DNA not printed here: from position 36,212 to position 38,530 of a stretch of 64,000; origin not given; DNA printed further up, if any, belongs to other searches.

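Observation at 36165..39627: Candidate undescribed three-gene module: consensus-like promoter, secreted two-Cys mini-peptide, orphan 672-aa polytopic membrane protein, orphan Cys-rich SBP3-like protein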

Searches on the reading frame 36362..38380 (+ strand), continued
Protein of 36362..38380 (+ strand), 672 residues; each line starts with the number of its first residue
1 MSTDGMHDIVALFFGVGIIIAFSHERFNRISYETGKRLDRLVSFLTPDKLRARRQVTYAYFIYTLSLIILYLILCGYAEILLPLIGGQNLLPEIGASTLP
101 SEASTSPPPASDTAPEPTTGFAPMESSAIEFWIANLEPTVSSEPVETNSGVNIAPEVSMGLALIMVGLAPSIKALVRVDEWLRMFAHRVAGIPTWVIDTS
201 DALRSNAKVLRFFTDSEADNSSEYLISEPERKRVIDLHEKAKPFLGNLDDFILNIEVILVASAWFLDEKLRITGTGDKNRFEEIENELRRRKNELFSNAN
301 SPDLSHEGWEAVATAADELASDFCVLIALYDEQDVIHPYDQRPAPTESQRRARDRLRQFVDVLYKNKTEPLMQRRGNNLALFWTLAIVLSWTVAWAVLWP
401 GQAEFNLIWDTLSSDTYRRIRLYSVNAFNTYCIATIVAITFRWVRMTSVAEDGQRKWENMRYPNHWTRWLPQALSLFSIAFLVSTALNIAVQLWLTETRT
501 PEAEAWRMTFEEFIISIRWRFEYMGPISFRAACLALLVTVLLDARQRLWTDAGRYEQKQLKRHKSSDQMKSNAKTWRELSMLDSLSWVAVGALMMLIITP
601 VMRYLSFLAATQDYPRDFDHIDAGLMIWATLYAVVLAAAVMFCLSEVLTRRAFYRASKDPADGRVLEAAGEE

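Call 66: fold_search(model_id=the predicted structure, library=viral)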
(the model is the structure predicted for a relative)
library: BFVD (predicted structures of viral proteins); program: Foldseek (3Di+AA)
matches with E <= 10: 137; with E <= 0.001: 0
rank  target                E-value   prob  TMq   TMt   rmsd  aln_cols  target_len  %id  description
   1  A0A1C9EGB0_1          1.9e-01  0.15  0.11  0.09  33.5       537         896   11  Viral structural protein [Acidianus two-tailed phage variant 1]
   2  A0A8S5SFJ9            5.1e-01  0.08  0.07  0.10  29.2       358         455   11  Uncharacterized protein [Myoviridae sp. ctyhJ29]
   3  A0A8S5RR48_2          5.8e-01  0.06  0.09  0.05  28.4       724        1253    9  RNA polymerase [Podoviridae sp. ctXdu7]
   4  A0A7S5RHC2            7.7e-01  0.06  0.09  0.06  24.9       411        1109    9  DNA polymerase A domain-containing protein [Rhizobium phage RHph_Y65]
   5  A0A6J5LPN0            8.7e-01  0.06  0.10  0.08  37.0       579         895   11  Phage tail tape measure protein [uncultured Caudovirales phage]
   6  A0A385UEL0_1          8.7e-01  0.04  0.07  0.06  33.6       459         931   14  Tape measure protein [Corynebacterium phage Juicebox]
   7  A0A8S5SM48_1          9.8e-01  0.09  0.14  0.12  24.4       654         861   11  Tape measure domain protein [Myoviridae sp. ctPoO4]
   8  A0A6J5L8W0            1.1e+00  0.10  0.08  0.14  37.0       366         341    8  Flagellar basal-body/hook protein, C-terminal domain containing protein [uncultured Caudovirales phage]
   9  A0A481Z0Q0            1.2e+00  0.05  0.07  0.12  29.2       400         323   12  Uncharacterized protein [Mimivirus LCMiAC02]
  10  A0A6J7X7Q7            1.2e+00  0.03  0.07  0.07  38.3       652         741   12  Uncharacterized protein [uncultured Caudovirales phage]
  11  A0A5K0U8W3            1.2e+00  0.11  0.14  0.14  27.9       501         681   11  ABC transporter domain-containing protein [Yasminevirus sp. GU-2018]
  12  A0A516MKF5            1.2e+00  0.07  0.13  0.10  23.3       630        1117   12  (no name in the UniProt tables at hand)
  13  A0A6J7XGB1            1.2e+00  0.02  0.07  0.07  39.1       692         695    9  Uncharacterized protein [uncultured Caudovirales phage]
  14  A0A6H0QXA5            1.4e+00  0.04  0.09  0.08  26.9       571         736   10  Membrane protein ORF64 [Cyprinid herpesvirus 2]
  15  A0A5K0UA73            1.5e+00  0.25  0.13  0.29  15.7       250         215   12  TLC domain-containing protein [Yasminevirus sp. GU-2018]
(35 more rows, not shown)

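Call 71: find_homologous_proteins(query=A3, max_evalue=0.00001)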
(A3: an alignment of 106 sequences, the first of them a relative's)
Query A3 (106 sequences) (672 aa, profile of the alignment): 15 proteins with E <= 0.00001 among 8000 candidates.
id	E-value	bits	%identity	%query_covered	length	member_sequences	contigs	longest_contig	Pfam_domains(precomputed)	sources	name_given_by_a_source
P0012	1.5e-165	570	32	97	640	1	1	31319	-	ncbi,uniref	ncbi:hypothetical protein ACC713_33980 [Rhizobium johnstonii]|uniref:hypothetical protein n=1 Tax=Rh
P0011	7.5e-163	562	34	99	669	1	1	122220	-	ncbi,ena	-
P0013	6.4e-153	529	30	97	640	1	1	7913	-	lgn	-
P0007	1.3e-144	501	54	97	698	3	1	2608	-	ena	-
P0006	1.5e-142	494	54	99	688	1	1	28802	-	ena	-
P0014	6.6e-142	492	28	49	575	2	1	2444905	-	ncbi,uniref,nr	ncbi:hypothetical protein [Pseudoruegeria sp. HB172150]|uniref:hypothetical protein n=1 Tax=Pseudoru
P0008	4.7e-139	483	53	97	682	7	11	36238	-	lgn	-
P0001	6.2e-138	479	100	100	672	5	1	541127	-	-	-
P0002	1.5e-136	475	88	100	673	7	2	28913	-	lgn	-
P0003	7.1e-136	472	70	99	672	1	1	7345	-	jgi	-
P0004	2.4e-135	471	59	98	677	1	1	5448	-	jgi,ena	jgi:hypothetical protein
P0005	2.1e-133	464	57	98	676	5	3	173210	-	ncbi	ncbi:MAG: hypothetical protein ABJQ70_19780 [Roseobacter sp.]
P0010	6.1e-131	456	50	97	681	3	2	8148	-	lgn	-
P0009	1.7e-84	303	89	51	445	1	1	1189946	-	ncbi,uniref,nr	ncbi:hypothetical protein N6L27_04125 [Leisingera sp. SS27]|uniref:hypothetical protein n=1 Tax=Leis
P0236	2.2e-51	193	56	51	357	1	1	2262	-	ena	-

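Call 72: list_cluster_members(proteins=[P0089, P0095, P0105, P0111, P0115, P0123, P0137, P0150, P0162, P0232])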
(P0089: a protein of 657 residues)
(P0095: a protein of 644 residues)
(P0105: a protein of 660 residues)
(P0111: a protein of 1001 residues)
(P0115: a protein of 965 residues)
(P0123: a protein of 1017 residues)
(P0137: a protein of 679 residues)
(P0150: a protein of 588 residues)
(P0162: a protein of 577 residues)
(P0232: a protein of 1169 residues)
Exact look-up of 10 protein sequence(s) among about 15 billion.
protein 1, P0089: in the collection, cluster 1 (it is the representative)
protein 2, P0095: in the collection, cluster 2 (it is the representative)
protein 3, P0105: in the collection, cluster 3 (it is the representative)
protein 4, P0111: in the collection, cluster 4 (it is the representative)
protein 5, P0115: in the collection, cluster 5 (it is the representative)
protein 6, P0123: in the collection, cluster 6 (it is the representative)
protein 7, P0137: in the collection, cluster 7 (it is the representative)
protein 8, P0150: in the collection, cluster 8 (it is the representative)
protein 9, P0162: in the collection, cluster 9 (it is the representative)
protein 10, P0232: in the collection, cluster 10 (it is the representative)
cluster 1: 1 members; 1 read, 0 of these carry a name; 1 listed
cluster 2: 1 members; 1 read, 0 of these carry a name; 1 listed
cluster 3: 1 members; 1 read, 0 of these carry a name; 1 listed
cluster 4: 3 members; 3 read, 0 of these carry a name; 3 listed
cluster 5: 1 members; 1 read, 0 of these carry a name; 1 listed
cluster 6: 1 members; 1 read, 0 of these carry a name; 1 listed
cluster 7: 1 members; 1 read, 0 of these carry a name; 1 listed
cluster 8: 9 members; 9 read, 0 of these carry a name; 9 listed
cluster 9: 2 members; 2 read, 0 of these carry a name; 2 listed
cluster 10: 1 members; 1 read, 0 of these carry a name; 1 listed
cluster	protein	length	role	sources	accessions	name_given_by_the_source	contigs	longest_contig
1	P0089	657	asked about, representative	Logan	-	-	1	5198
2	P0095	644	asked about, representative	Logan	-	-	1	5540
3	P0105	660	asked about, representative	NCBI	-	-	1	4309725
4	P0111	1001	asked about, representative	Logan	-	-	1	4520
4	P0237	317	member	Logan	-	-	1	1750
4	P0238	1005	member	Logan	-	-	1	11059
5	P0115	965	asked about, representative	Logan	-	-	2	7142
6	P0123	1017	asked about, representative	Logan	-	-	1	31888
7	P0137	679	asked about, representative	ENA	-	-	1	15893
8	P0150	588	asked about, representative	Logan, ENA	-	-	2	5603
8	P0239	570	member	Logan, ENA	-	-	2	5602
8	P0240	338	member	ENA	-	-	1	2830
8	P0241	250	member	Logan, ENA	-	-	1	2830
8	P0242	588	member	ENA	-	-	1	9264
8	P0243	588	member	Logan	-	-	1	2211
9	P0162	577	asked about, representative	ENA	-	-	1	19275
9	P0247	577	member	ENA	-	-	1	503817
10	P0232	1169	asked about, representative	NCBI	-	-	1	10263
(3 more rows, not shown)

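Call 73: find_encoding_contigs(protein=P0123, flank=8000, max_places=1)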
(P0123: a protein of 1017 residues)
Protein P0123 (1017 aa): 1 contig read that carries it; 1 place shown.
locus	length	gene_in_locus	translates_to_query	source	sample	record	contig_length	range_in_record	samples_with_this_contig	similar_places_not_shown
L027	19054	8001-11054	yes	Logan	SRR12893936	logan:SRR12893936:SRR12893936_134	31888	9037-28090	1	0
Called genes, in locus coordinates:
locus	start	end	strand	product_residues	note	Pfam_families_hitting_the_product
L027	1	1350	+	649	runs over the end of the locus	PF02705:K_trans, PF22776:K_trans_C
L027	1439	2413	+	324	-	PF00196:GerE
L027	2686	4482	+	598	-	PF03098:An_peroxidase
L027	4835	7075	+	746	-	PF00353:HemolysinCabind, PF13403:Hint_2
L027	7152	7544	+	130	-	PF00072:Response_reg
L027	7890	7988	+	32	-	-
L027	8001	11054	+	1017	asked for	-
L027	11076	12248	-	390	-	PF01408:GFO_IDH_MocA, PF02894:GFO_IDH_MocA_C, PF22725:GFO_IDH_MocA_C3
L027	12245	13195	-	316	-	PF01261:AP_endonuc_2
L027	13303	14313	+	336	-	PF00356:LacI, PF13407:Peripla_BP_4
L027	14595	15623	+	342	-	PF00356:LacI, PF13407:Peripla_BP_4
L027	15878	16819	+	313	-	PF00532:Peripla_BP_1, PF13407:Peripla_BP_4, PF13458:Peripla_BP_6 (weak)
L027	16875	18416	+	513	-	PF00005:ABC_tran, PF13304:AAA_21 (faint), PF00005:ABC_tran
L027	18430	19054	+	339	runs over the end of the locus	PF02653:BPD_transp_2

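Call 74: find_encoding_contigs(protein=P0247, flank=8000, max_places=1)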
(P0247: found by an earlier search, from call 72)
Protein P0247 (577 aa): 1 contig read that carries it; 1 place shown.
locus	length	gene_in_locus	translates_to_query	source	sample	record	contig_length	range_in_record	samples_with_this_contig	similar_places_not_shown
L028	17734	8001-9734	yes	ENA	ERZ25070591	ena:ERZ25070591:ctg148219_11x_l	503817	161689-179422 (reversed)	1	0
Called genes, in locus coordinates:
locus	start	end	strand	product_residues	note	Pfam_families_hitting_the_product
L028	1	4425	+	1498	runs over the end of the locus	-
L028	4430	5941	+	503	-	-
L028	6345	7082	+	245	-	PF01471:PG_binding_1 (weak), PF05257:CHAP (weak)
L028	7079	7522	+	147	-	-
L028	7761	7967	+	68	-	-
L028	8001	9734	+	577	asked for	-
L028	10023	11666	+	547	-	PF03098:An_peroxidase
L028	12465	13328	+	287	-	-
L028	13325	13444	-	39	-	-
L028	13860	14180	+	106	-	PF11150:DUF2927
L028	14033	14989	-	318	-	PF00165:HTH_AraC (faint), PF12833:HTH_18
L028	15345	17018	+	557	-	PF01011:PQQ, PF13360:PQQ_2, PF13570:Beta-prop_ACSF4, PF01011:PQQ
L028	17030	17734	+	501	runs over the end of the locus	PF13442:Cytochrome_CBB3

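Call 75: find_encoding_contigs(protein=P0232, flank=8000, max_places=1)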
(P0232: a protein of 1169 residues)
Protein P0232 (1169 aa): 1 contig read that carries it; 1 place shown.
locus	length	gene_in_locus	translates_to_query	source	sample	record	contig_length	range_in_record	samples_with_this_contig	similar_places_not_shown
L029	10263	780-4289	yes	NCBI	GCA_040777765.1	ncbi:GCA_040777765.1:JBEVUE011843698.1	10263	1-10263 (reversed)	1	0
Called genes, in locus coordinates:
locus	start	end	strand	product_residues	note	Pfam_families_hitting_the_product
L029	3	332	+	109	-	?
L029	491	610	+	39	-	-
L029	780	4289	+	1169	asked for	-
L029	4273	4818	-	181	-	PF18306:LDcluster4, PF03641:Lysine_decarbox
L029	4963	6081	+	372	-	PF17936:Big_6 (faint), PF01476:LysM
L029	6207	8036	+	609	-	PF00664:ABC_membrane, PF00005:ABC_tran, PF02463:SMC_N (weak)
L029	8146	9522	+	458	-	PF01134:GIDA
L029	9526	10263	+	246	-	?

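Call 80: find_related_loci(query=A1, collection=metagenome_contigs, flank=6000)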
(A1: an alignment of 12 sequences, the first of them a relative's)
Query A1 (672 aa) in metagenome_contigs; peptide patterns used: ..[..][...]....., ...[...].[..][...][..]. (x = any residue, [..] = any of these).
124 stretches matched a pattern; 10 encode a relative of the query (tblastn E <= 1e-3); 10 distinct loci.
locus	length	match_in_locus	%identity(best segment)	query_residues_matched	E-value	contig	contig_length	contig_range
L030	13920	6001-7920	34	3-661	6e-99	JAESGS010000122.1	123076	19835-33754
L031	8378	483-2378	32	4-648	1e-91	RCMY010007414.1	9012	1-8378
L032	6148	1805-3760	32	6-651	7e-92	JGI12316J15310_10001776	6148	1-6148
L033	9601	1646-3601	32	6-651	8e-92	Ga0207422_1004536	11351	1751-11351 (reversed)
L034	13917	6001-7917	35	3-661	4e-100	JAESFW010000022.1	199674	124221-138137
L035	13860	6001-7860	32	6-648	9e-85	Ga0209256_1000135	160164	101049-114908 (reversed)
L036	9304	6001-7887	30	6-648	1e-80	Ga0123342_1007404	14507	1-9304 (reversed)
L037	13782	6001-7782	30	6-651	2e-78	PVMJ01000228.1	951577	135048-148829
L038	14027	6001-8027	28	6-652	8e-60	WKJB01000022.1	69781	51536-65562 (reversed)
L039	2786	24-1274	27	249-664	1e-39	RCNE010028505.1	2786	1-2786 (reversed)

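Call 84: search_protein_families(library=pfam, proteins=[L031:4460-5806:-, L031:6183-7886:-, L036:2194-3855:-, L036:3861-4994:-, L037:2544-5576:-, L037:8482-12624:+, L038:633-2684:+, L038:3421-5745:+, L038:9243-10637:+, L032:5221-6099:-], max_evalue=0.001)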
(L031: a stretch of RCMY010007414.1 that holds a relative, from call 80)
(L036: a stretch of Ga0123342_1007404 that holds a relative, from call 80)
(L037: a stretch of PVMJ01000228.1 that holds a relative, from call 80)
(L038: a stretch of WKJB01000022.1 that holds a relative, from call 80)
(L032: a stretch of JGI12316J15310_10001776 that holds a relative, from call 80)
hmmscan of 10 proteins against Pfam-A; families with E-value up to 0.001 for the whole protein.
L031:4460-5806:- (448 aa): 2 families
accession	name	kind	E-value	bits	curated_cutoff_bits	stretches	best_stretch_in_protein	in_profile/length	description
PF00589.27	Phage_integrase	-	2.9e-15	56.9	27.1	1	234-397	3-157/172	Phage integrase family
PF13356.12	Arm-DNA-bind_3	-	6.9e-15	55.4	27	1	6-93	1-82/83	Arm DNA-binding domain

L031:6183-7886:- (567 aa): 0 families

L036:2194-3855:- (553 aa): 0 families

L036:3861-4994:- (377 aa): 1 family
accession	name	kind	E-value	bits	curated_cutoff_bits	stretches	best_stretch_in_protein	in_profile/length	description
PF02265.22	S1-P1_nuclease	-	1.1e-39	137.3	29.5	1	66-362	1-257/258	S1/P1 Nuclease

L037:2544-5576:- (1010 aa): 1 family
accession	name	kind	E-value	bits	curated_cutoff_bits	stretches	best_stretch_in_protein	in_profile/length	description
PF03098.20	An_peroxidase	-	1e-40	140.3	25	1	605-983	152-519/530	Animal haem peroxidase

L037:8482-12624:+ (1380 aa): 0 families

L038:633-2684:+ (683 aa): 0 families

L038:3421-5745:+ (774 aa): 0 families

L038:9243-10637:+ (464 aa): 0 families

L032:5221-6099:- (292 aa): 1 family
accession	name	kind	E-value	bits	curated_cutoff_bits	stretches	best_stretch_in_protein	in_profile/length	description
PF00141.28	peroxidase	-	5.9e-30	105.3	27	1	23-266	18-237/237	Peroxidase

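Call 88: get_annotated_region(hit=H11, flank=8000)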
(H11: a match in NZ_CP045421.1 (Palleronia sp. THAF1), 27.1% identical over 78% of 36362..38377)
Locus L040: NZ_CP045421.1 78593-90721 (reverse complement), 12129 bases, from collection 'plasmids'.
description: Palleronia sp. THAF1 plasmid pTHAF1_a, complete sequence
organism: Palleronia sp. THAF1 (NCBI taxid 2587842)
taxonomy: Bacteria; Pseudomonadota; Alphaproteobacteria; Rhodobacterales; Roseobacteraceae; Palleronia; Palleronia sp. THAF1
host: -; source: pure culture,Surface of a polyethylene microplastic particle present in tank 6 of a marine aquarium ...; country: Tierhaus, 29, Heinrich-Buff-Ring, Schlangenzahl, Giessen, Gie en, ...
typing (MOB-suite, as given by PLSDB): non-mobilizable
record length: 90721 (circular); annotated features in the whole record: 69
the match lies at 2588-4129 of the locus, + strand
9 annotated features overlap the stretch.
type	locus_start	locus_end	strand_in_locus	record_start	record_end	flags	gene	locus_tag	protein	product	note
CDS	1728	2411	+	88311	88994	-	-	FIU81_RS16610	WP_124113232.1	peptidoglycan-binding protein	-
CDS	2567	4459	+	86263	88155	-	-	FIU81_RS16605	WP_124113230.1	hypothetical protein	-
CDS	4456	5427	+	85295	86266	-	-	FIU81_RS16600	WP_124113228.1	transporter substrate-binding domain-containing protein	-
CDS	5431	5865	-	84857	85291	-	-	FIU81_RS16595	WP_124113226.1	type II toxin-antitoxin system VapC family toxin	-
CDS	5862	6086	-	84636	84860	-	-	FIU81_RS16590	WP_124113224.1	hypothetical protein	-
CDS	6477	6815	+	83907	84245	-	-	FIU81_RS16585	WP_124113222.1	hypothetical protein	-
CDS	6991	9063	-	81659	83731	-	-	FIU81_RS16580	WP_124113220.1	glycoside hydrolase family 9 protein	GO:0005975 - carbohydrate metabolic process [Evidence IEA]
CDS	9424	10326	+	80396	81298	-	-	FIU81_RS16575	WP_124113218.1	hypothetical protein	-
CDS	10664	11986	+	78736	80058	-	-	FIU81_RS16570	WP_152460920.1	UDP-glucose/GDP-mannose dehydrogenase family protein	-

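Call 89: get_annotated_region(hit=H9, flank=9000)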
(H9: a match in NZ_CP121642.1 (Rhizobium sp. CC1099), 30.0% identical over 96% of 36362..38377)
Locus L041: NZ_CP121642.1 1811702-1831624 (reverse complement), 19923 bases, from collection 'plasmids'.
description: Rhizobium sp. CC1099 plasmid pCC1099_1, complete sequence
organism: Rhizobium sp. CC1099 (NCBI taxid 3039160)
taxonomy: Bacteria; Pseudomonadota; Alphaproteobacteria; Hyphomicrobiales; Rhizobiaceae; Rhizobium; Rhizobium sp. CC1099
host: -; source: Onobrychis viciifolia,cell culture; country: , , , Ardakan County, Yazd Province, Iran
typing (MOB-suite, as given by PLSDB): non-mobilizable
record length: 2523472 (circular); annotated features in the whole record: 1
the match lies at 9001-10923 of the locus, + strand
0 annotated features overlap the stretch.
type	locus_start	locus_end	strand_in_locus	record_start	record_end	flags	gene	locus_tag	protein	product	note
